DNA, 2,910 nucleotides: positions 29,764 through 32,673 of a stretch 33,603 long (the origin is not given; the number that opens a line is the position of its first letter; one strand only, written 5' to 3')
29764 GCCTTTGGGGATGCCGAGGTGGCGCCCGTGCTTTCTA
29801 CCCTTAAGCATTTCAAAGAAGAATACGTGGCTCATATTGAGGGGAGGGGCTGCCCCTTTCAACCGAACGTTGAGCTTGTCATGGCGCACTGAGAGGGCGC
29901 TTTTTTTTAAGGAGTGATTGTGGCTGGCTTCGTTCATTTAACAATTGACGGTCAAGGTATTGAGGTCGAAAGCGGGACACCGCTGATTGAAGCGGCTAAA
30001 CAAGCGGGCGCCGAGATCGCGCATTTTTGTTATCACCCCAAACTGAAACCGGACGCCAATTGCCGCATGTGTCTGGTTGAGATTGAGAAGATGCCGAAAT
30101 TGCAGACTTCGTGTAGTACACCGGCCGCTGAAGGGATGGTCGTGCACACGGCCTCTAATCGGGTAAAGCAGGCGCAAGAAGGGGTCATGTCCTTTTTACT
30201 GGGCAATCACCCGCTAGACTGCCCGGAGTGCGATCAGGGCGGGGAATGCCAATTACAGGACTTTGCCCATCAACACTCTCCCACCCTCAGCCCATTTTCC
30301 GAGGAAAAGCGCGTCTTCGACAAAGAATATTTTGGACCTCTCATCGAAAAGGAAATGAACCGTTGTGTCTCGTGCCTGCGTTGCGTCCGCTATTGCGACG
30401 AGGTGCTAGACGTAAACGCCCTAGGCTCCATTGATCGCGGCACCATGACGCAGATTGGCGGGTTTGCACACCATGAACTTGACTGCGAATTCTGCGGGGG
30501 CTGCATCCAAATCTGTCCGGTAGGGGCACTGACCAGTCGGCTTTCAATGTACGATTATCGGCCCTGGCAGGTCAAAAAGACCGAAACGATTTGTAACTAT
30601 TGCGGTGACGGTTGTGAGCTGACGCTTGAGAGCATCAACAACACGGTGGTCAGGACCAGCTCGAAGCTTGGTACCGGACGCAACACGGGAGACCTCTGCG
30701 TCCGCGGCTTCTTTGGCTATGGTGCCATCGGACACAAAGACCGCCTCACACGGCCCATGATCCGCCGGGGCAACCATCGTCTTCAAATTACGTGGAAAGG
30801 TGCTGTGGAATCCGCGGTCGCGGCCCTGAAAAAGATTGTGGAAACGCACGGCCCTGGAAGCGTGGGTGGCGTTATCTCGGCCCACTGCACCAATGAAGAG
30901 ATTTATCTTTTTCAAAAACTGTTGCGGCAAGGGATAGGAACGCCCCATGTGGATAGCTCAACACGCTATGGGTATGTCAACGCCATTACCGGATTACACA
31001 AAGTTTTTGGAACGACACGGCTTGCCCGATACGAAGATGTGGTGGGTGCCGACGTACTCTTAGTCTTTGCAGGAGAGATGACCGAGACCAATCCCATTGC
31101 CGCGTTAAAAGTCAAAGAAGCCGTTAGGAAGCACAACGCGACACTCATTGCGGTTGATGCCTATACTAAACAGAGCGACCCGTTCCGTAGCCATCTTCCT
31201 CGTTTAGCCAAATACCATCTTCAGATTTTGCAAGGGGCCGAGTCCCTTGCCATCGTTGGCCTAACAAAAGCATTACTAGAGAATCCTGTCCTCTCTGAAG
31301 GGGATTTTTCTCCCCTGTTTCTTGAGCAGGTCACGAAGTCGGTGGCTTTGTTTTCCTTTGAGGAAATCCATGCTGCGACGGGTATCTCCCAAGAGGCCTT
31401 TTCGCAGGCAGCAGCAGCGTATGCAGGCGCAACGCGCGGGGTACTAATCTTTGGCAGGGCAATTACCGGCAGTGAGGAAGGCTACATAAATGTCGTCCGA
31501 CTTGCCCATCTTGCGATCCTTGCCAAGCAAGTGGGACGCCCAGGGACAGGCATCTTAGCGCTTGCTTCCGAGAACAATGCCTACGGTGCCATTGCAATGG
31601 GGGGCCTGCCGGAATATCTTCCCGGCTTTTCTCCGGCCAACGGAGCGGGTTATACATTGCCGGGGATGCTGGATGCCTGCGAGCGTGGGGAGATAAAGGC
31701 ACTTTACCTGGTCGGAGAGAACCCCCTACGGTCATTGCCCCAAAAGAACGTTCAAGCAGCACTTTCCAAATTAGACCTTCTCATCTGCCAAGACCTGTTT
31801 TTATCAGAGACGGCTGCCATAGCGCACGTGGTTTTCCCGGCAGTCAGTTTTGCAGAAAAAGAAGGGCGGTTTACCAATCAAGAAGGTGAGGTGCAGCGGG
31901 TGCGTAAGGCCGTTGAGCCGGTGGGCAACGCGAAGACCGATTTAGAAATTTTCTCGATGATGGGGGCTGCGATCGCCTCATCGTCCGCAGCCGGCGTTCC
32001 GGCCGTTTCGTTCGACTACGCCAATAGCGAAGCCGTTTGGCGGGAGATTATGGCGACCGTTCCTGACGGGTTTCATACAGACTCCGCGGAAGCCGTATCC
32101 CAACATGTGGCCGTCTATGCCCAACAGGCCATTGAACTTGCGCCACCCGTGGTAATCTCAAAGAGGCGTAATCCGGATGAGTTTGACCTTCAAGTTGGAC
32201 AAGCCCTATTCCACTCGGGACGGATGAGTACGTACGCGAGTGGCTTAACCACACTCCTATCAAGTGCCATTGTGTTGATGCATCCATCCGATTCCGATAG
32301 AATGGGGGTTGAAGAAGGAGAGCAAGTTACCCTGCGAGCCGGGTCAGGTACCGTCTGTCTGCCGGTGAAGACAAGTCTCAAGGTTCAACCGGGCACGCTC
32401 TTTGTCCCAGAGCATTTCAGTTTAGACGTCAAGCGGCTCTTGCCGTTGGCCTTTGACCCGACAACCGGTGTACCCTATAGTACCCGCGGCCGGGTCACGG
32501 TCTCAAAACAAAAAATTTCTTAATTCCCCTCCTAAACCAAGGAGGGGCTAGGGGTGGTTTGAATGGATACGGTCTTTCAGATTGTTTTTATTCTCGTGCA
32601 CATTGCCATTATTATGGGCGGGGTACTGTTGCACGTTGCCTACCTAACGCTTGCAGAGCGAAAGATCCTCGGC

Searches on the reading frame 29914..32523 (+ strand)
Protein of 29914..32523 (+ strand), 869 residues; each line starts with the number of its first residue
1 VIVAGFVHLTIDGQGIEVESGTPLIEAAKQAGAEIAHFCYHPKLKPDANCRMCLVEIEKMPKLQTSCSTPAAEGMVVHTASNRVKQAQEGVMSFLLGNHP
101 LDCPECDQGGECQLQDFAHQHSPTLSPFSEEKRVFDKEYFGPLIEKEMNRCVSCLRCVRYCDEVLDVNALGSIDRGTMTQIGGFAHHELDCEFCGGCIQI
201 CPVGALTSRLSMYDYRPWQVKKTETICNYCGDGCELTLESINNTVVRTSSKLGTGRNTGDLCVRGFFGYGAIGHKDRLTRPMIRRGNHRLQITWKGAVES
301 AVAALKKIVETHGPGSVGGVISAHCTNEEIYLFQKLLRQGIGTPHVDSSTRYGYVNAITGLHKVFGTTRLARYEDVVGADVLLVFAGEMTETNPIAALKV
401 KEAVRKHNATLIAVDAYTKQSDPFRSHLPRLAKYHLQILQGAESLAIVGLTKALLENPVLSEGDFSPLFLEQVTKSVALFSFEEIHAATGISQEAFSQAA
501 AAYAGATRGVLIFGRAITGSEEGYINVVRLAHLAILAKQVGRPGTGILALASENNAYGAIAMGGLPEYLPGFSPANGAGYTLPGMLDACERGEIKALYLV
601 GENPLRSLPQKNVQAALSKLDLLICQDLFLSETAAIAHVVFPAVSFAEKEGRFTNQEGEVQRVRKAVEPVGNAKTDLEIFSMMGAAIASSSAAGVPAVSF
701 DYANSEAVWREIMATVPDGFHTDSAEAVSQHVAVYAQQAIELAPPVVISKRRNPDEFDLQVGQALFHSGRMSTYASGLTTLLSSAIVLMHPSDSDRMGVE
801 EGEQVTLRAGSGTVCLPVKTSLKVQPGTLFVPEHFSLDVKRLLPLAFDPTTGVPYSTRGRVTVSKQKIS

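Call 104: search_protein_families(library=pfam, proteins=[window:29914-32523:+], max_evalue=0.01)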
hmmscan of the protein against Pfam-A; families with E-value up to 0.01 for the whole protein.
window:29914-32523:+ (869 aa): 10 families
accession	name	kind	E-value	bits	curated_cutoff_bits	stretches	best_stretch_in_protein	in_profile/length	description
PF00384.28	Molybdopterin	-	8.5e-44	150.4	24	1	277-681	1-348/353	Molybdopterin oxidoreductase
PF22117.2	Fer4_Nqo3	-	2.9e-21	75.9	27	1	141-207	1-67/67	NADH-quinone oxidoreductase subunit 3, ferredoxin-like domain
PF13510.11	Fer2_4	-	8.6e-20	71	22.8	1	7-81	4-81/82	2Fe-2S iron-sulfur cluster binding domain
PF10588.14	NADH-G_4Fe-4S_3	-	2.4e-12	46.6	27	1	89-121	2-34/40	NADH-ubiquinone oxidoreductase-G iron-sulfur binding region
PF01568.27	Molydop_binding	-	1e-10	42.1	26.8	1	767-854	13-104/110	Molydopterin dinucleotide binding domain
PF04879.21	Molybdop_Fe4S4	-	4.2e-09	36.7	22.7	1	221-270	2-51/55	Molybdopterin oxidoreductase Fe4S4 domain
PF12838.12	Fer4_7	-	7.9e-06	26.7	27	1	150-205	1-52/52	4Fe-4S dicluster domain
PF00037.32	Fer4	-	0.00048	20.3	21.1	1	189-207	6-24/24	4Fe-4S binding domain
PF13187.11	Fer4_9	-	0.00074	19.9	27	1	150-205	1-51/52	4Fe-4S dicluster domain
PF14697.11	Fer4_21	-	0.0034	17.9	35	1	149-205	6-56/59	4Fe-4S dicluster domain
